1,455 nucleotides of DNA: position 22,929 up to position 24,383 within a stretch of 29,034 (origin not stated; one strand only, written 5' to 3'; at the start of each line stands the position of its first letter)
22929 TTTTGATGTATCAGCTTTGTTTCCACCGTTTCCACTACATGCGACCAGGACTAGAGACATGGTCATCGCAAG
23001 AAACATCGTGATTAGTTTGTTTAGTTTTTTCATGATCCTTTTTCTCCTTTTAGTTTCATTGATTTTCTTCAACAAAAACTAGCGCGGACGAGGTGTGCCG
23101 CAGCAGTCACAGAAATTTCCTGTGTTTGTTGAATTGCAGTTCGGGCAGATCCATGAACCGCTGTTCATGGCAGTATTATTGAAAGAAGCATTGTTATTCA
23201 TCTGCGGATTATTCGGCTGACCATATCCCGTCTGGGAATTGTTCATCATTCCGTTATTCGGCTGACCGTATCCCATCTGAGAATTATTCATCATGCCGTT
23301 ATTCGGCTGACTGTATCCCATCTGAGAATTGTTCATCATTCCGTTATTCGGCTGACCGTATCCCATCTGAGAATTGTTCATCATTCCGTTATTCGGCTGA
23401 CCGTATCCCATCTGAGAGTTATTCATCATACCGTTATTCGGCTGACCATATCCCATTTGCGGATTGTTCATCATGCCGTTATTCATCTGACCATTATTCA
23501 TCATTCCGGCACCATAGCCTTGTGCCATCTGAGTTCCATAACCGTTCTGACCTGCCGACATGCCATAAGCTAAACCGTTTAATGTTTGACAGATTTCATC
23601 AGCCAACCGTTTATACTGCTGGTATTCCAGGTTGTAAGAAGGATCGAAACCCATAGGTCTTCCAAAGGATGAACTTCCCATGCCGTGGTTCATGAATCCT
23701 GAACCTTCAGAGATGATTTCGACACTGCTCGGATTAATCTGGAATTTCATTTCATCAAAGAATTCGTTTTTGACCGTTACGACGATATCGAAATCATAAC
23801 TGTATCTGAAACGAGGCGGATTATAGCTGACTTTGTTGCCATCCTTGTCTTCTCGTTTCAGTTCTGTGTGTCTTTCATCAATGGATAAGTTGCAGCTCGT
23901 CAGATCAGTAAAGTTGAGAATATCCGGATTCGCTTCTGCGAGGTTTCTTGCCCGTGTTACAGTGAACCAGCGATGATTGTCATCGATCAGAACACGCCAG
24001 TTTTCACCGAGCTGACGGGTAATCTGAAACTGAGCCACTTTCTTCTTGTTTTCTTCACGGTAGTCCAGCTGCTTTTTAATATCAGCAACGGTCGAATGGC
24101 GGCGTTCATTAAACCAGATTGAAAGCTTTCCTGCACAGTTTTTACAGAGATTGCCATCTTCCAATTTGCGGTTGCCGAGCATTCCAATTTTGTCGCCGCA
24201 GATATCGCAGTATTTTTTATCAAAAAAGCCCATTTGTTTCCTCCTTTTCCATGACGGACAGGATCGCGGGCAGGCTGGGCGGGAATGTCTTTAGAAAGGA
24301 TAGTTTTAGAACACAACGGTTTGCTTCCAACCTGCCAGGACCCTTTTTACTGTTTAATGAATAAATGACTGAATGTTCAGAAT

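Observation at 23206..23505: Near-perfect 45-bp x ~6.5 tandem repeat inside the zinc-ribbon gene: a candidate length-variable region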

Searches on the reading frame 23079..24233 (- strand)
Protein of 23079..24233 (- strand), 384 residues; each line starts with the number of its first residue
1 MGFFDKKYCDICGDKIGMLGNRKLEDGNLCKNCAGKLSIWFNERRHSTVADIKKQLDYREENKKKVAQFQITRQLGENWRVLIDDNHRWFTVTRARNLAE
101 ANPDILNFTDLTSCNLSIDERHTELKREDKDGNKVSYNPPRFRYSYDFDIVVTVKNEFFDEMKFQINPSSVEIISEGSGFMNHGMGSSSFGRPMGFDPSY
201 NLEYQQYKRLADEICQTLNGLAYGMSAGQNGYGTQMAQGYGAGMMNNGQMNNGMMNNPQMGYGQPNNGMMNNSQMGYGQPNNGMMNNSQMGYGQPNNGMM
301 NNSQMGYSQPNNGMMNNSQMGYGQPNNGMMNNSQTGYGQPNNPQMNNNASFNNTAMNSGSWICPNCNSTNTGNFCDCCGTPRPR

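Call 5: search_protein_families(library=pfam, proteins=[window:23079-24233:-], max_evalue=0.01)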
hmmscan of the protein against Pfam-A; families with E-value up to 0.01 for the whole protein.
window:23079-24233:- (384 aa): 2 families
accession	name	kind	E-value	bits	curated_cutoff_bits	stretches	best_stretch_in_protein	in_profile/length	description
PF14471.11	DUF4428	-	1.3e-15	57.4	27.8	1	9-55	2-51/51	Domain of unknown function (DUF4428)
PF18912.6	DZR_2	-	0.0056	16.9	27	0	358-382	19-46/56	Double zinc ribbon domain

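Call 8: find_homologous_proteins(query=window:23079-24233:-, max_evalue=0.00001)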
Query window:23079-24233:- (384 aa): 3593 proteins with E <= 0.00001 among 3951 candidates; the best 120 are listed.
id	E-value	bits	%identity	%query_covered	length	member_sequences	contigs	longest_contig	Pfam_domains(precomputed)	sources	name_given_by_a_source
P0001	2.5e-244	829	95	100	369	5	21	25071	PF14471.12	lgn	-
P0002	1.5e-109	385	51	100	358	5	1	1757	PF14471.12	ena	-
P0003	3.7e-103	364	50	99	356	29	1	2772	PF14471.12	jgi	-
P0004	1.5e-102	362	48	99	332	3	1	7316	PF14471.12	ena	-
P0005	3.9e-101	357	48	100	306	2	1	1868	PF14471.12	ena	-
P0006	3.9e-101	357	47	99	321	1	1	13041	PF14471.12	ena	-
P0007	2.0e-100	355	64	60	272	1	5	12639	PF14471.12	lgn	-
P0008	3.6e-99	351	62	62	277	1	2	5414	PF14471.12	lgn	-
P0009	5.2e-98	347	48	100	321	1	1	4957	PF14471.12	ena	-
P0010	6.0e-98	347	64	57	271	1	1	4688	PF14471.12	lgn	-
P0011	1.2e-97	346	64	58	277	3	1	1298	PF14471.12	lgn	-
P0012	3.0e-97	344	64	58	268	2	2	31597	PF14471.12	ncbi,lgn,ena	-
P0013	1.0e-96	343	62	58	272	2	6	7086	PF14471.12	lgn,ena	-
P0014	2.4e-96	341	61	58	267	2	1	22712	PF14471.12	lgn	-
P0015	2.9e-96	341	61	60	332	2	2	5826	PF14471.12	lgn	-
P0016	3.3e-95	338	62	57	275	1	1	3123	PF14471.12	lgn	-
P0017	1.5e-94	336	63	58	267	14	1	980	PF14471.12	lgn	-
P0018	1.8e-94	335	63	57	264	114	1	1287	PF14471.12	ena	-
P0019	1.4e-93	332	61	60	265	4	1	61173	PF14471.12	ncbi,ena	-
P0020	2.0e-92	328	62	58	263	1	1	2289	PF14471.12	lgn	-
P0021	6.6e-92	327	63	57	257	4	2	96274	PF14471.12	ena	-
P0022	2.3e-91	325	62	58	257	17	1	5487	PF14471.12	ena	-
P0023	4.0e-91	324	60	59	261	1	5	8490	PF14471.12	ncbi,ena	-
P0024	1.0e-90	323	61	57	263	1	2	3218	PF14471.12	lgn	-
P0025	2.4e-90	322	59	57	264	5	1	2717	PF14471.12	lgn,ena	-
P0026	2.9e-90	321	62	57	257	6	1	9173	PF14471.12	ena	-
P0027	3.4e-90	321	61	57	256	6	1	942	PF14471.12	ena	-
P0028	4.3e-90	321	56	62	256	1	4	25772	PF14471.12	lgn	-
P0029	5.9e-90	320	62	55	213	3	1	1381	PF14471.12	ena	-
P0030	7.6e-90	320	56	59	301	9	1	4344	PF14471.12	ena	-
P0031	8.5e-90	320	58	58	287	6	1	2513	PF14471.12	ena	-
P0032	1.0e-89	320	57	60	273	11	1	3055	PF14471.12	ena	-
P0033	1.2e-89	319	61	57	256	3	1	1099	PF14471.12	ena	-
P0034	1.3e-89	319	61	58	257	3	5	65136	PF14471.12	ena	-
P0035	3.2e-89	318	59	57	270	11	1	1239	PF14471.12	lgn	-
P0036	4.8e-89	317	56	65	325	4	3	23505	PF12773.14,PF14471.12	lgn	-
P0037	8.0e-89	317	56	59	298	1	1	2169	PF14471.12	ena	-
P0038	8.1e-89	317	62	56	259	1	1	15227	PF14471.12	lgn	-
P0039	8.9e-89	316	56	62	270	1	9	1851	PF14471.12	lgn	-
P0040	9.3e-89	316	57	62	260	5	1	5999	PF14471.12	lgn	-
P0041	9.9e-89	316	60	57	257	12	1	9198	PF14471.12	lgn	-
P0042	1.3e-88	316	56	57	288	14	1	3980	PF14471.12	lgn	-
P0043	2.1e-88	315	55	59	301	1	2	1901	PF14471.12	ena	-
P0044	2.3e-88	315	52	68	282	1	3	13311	PF14471.12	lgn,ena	-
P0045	2.8e-88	315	58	57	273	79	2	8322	PF14471.12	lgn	-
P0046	3.4e-88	315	53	68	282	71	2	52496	PF14471.12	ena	-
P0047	3.8e-88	314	52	68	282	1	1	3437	PF14471.12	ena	-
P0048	5.0e-88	314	43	99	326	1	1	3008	PF14471.12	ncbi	-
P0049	6.5e-88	314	57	58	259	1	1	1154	PF14471.12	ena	-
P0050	7.4e-88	313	53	68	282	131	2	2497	PF14471.12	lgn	-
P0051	7.4e-88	313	58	57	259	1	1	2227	PF14471.12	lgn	-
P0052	8.3e-88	313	52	68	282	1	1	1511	PF14471.12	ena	-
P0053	8.5e-88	313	52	68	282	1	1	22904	PF14471.12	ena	-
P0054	9.0e-88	313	59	57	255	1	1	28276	PF14471.12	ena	-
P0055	1.0e-87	313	58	58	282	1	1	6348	PF14471.12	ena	-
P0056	1.1e-87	313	53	68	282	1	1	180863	PF14471.12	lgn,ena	-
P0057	1.1e-87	313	53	68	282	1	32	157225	PF14471.12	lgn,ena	-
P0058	1.3e-87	313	60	57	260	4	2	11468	PF14471.12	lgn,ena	-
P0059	1.3e-87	313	53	68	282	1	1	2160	PF14471.12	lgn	-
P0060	1.5e-87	312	53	68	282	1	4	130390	PF14471.12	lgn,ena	-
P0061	1.5e-87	312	52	68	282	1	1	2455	PF14471.12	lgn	-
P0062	1.5e-87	312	58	57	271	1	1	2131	PF14471.12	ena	-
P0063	1.5e-87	312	56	61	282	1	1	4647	PF14471.12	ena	-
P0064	1.5e-87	312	52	68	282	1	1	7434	PF14471.12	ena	-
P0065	1.6e-87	312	53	68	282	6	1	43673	PF14471.12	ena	-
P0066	1.8e-87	312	57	57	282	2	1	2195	PF14471.12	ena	-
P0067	1.9e-87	312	53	68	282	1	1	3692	PF14471.12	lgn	-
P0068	1.9e-87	312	60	57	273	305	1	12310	PF14471.12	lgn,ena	-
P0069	1.9e-87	312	50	70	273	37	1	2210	PF14471.12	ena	-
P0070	1.9e-87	312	53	68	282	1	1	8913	PF14471.12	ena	-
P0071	1.9e-87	312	52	68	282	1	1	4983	PF14471.12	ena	-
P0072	2.0e-87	312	53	61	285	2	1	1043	PF14471.12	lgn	-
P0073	2.0e-87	312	58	57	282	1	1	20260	PF14471.12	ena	-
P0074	2.1e-87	312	53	68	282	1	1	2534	PF14471.12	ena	-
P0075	2.2e-87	312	53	68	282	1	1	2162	PF14471.12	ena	-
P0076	2.2e-87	312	53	63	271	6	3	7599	PF14471.12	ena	-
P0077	2.4e-87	312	55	59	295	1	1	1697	PF14471.12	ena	-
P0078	2.4e-87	312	58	57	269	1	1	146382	PF14471.12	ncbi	-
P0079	2.4e-87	312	52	68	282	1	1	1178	PF14471.12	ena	-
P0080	2.6e-87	312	54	59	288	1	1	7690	PF14471.12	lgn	-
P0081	2.6e-87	312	52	68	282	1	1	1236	PF14471.12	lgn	-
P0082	2.6e-87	312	53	68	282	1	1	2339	PF14471.12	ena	-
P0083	2.7e-87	312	53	68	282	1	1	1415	PF14471.12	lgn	-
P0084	2.7e-87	312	53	68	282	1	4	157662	PF14471.12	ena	-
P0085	2.7e-87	312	53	68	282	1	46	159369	PF14471.12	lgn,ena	-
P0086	2.8e-87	312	52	68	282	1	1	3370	PF14471.12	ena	-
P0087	2.9e-87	312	52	68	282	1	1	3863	PF14471.12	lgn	-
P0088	2.9e-87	312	53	68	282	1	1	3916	PF14471.12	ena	-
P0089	3.1e-87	311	53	68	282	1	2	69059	PF14471.12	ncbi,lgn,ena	-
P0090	3.2e-87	311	53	68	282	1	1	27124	PF14471.12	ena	-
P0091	3.2e-87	311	51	72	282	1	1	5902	PF14471.12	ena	-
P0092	3.4e-87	311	58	57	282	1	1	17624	PF14471.12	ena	-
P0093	3.6e-87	311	53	68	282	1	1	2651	PF14471.12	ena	-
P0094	3.6e-87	311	53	68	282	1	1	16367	PF14471.12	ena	-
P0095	3.7e-87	311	52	68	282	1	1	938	PF14471.12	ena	-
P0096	3.7e-87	311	53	68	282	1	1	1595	PF14471.12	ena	-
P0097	3.9e-87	311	53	68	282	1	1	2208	PF14471.12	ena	-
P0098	3.9e-87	311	53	68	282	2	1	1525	PF14471.12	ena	-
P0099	4.0e-87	311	52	68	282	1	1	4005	PF14471.12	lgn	-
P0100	4.2e-87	311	53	68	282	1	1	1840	PF14471.12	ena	-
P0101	4.3e-87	311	57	62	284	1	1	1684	PF14471.12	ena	-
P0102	4.3e-87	311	53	68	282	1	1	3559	PF14471.12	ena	-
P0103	4.3e-87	311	58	56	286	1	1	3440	PF14471.12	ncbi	-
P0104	4.5e-87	311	59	57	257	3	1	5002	PF14471.12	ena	-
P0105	4.5e-87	311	53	68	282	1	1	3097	PF14471.12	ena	-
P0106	4.6e-87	311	53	68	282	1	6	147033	PF14471.12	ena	-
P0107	5.0e-87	311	55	60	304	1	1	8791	PF14471.12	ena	-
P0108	5.3e-87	311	58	57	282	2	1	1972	PF14471.12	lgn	-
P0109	5.5e-87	311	53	68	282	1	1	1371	PF14471.12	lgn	-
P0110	5.5e-87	311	53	68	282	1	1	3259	PF14471.12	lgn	-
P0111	5.7e-87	311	44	99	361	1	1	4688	PF14471.12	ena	-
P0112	5.8e-87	311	53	68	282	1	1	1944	PF14471.12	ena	-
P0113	5.8e-87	311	51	68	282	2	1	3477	PF14471.12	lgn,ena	-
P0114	5.8e-87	311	53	68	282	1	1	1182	PF14471.12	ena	-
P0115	5.9e-87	310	58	57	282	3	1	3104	PF14471.12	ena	-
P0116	6.2e-87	310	52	68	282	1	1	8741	PF14471.12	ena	-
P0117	6.4e-87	310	52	68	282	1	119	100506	PF14471.12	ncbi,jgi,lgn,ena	-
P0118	6.5e-87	310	53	68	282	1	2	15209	PF14471.12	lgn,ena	-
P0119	6.6e-87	310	55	58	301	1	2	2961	PF14471.12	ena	-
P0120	7.1e-87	310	52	68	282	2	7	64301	PF14471.12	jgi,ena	-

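Call 11: list_cluster_members(proteins=[P0001, window:23079-24233:-])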
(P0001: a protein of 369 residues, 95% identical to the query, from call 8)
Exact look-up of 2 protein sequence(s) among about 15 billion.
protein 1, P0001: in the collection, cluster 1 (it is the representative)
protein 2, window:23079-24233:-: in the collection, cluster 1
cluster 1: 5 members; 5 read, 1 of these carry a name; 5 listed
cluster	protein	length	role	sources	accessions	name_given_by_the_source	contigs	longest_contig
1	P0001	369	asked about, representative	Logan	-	-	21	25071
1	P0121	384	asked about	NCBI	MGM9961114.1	MAG: DUF4428 domain-containing protein [Allobaculum sp.]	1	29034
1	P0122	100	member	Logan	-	-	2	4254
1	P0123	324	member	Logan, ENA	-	-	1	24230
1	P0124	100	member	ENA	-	-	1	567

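Call 13: find_encoding_contigs(protein=P0001, flank=3000, max_places=10)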
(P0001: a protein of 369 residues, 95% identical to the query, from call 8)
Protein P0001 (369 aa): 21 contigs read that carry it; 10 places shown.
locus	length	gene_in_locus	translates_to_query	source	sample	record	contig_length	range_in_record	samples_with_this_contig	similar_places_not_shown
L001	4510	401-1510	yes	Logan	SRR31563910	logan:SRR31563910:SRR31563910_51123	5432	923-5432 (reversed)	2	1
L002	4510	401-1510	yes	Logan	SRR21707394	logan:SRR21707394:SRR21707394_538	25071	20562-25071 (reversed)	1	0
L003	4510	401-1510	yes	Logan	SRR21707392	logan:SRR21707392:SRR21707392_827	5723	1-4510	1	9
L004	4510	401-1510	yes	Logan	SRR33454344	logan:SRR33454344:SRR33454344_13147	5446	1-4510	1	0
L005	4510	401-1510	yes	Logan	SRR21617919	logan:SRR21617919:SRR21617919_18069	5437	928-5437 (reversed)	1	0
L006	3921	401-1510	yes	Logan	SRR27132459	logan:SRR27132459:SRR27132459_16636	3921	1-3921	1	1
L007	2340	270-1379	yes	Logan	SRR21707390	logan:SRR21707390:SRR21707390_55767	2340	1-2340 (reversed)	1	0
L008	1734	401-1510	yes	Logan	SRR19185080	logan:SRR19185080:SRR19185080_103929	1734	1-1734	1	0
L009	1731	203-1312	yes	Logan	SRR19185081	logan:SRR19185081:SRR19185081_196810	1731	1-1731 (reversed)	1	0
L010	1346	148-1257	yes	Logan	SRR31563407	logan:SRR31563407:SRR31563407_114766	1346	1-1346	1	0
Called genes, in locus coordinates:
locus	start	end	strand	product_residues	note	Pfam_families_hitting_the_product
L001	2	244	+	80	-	?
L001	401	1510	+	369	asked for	PF14471:DUF4428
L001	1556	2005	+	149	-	-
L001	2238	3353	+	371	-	-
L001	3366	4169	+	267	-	PF04536:TPM_phosphatase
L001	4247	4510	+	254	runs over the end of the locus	PF00702:Hydrolase, PF13419:HAD_2, PF13242:Hydrolase_like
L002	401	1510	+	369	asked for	PF14471:DUF4428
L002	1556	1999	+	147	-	-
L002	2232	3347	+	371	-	-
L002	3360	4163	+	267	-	PF04536:TPM_phosphatase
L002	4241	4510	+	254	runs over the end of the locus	PF00702:Hydrolase, PF13419:HAD_2, PF13242:Hydrolase_like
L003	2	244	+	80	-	?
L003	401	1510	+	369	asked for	PF14471:DUF4428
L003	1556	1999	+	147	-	-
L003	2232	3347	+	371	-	-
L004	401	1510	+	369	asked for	PF14471:DUF4428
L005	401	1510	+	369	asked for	PF14471:DUF4428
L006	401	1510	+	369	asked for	PF14471:DUF4428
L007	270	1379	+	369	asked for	PF14471:DUF4428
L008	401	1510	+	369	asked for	PF14471:DUF4428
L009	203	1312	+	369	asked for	PF14471:DUF4428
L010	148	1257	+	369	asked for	PF14471:DUF4428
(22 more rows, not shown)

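Call 14: find_encoding_contigs(protein=P0123, flank=3000, max_places=10)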
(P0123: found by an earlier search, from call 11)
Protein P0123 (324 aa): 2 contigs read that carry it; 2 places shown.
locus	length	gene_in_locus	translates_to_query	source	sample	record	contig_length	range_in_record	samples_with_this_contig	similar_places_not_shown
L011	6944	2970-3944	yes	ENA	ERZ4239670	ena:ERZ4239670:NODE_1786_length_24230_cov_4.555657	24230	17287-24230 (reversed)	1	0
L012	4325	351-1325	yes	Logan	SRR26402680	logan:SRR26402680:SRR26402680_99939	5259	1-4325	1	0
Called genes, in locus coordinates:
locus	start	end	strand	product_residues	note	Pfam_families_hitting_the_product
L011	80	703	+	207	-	PF00072:Response_reg, PF00196:GerE, PF08281:Sigma70_r4_2 (weak)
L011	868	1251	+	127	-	-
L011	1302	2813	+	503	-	PF13421:Band_7_1, PF01145:Band_7 (weak), PF12773:DZR (faint), PF13248:Zn_ribbon_3 (faint)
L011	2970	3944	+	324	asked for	PF14471:DUF4428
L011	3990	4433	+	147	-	-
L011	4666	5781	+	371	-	-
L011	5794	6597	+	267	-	PF04536:TPM_phosphatase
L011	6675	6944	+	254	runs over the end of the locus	PF00702:Hydrolase, PF13419:HAD_2, PF13242:Hydrolase_like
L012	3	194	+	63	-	?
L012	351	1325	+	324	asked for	PF14471:DUF4428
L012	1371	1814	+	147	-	-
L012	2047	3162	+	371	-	-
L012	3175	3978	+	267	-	PF04536:TPM_phosphatase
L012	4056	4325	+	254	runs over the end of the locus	PF00702:Hydrolase, PF13419:HAD_2, PF13242:Hydrolase_like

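Call 25: search_solved_structures(query=A1, max_evalue=1)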
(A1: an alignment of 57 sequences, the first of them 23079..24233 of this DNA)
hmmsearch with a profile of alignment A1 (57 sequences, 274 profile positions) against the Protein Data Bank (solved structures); distinct sequences matched with E-value up to 1: 9.
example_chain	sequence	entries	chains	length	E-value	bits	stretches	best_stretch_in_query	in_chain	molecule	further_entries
5kl1_B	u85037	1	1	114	0.1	15.4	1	194-269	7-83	Protein nanos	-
5kl8_B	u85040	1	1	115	0.1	15.4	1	194-269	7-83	Protein nanos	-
7e62_C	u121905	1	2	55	0.13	15.1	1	232-273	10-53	TGF-beta-activated kinase 1 and MAP3K7-binding protein 2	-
7mnr_B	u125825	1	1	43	0.16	14.8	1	246-273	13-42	E3 SUMO-protein ligase RanBP2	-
7tv4_K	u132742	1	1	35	0.27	14.1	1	247-273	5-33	E3 ubiquitin-protein ligase RNF31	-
3mps_A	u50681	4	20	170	0.31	13.9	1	205-273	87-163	Rubrerythrin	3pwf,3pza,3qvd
1nnq_A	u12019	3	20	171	0.32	13.8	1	205-273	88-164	Rubrerythrin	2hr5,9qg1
4owf_G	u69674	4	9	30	0.55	13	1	249-273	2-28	E3 ubiquitin-protein ligase RNF31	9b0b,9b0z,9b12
9azj_E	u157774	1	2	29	0.87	12.4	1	250-273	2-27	E3 ubiquitin-protein ligase RNF31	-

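Call 26: search_protein_families(library=ncbifam, proteins=[window:23079-24233:-], max_evalue=0.01)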
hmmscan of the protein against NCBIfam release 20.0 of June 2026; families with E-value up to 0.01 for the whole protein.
window:23079-24233:- (384 aa): 0 families

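Call 27: find_related_loci(query=A1, collection=genome_contigs, flank=6000)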
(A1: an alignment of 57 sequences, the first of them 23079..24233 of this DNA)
Query A1 (384 aa) in genome_contigs; peptide patterns used: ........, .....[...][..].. (x = any residue, [..] = any of these).
600 stretches matched a pattern (row limit reached: there are more); 578 encode a relative of the query (tblastn E <= 1e-3); the best 80 are kept; 80 distinct loci.
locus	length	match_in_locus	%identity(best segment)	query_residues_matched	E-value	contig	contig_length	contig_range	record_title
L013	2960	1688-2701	47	1-383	2e-111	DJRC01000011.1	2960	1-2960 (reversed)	MAG TPA_asm: Oscillospiraceae bacterium UBA6370 UBA6370_contig_15230, whole genome shotgun sequence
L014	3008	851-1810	43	3-384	6e-94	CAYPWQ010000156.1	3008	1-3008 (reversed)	MAG TPA_asm: uncultured Oscillospiraceae bacterium isolate binchicken_co370_254 genome assembly, contig: NODE_26056_leng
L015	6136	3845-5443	60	1-384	3e-89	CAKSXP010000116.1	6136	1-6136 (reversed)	MAG: uncultured Oscillospiraceae bacterium isolate REFINED_METABAT215_TOP10_CONTIGS_1500_ASSEMBLY_K77_MERGED__Hadza_PheC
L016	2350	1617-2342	56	1-218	7e-89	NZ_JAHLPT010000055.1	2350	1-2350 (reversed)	Oscillibacter sp. MSJ-31 M31_ctg0055, whole genome shotgun sequence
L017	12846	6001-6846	52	1-383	1e-85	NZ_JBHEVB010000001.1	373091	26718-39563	Flintibacter porci strain P01025 N25_ctg01, whole genome shotgun sequence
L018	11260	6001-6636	61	1-221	5e-85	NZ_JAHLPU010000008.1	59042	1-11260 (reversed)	Pseudoflavonifractor sp. MSJ-30 Wk-30_ctg0150, whole genome shotgun sequence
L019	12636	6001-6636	61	1-221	6e-85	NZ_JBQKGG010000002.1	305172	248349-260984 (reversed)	Candidatus Paralachnospira sp. LCP21S3_A2 contig00002, whole genome shotgun sequence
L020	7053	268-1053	55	3-383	6e-85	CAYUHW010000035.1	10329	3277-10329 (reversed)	MAG TPA_asm: uncultured Christensenella sp. isolate SRP350583_co2_295 genome assembly, contig: NODE_9759_length_10329_co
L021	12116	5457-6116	58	1-227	5e-85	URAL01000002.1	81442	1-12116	uncultured Clostridiales bacterium isolate UMGS815 genome assembly, contig: NODE_58_length_81442_cov_25.210844, whole ge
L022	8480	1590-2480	55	1-383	6e-85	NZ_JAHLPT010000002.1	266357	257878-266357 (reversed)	Oscillibacter sp. MSJ-31 M31_ctg0002, whole genome shotgun sequence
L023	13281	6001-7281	58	1-384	4e-84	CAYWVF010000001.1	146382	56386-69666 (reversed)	MAG TPA_asm: uncultured Oscillospiraceae bacterium isolate SRP313737_co1_3 genome assembly, contig: NODE_126_length_1463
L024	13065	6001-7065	39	1-383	5e-84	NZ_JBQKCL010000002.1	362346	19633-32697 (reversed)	Blautia sp. HCP3S3_H10_2 contig00002, whole genome shotgun sequence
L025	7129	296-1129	49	1-229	6e-84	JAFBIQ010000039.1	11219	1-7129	Oscillibacter valericigenes strain An907 An907_NODE_39_length_11219_cov_31.381482_pilon, whole genome shotgun sequence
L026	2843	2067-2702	60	1-221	2e-85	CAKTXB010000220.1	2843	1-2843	MAG: uncultured Oscillospiraceae bacterium isolate REFINED_METABAT215_TOP10_CONTIGS_1500_ASSEMBLY_K77_MERGED__Hadza_MoBi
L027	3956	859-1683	56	3-383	5e-84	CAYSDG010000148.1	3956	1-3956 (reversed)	MAG TPA_asm: uncultured Oscillospiraceae bacterium isolate SRP350583_co1_546 genome assembly, contig: NODE_33509_length_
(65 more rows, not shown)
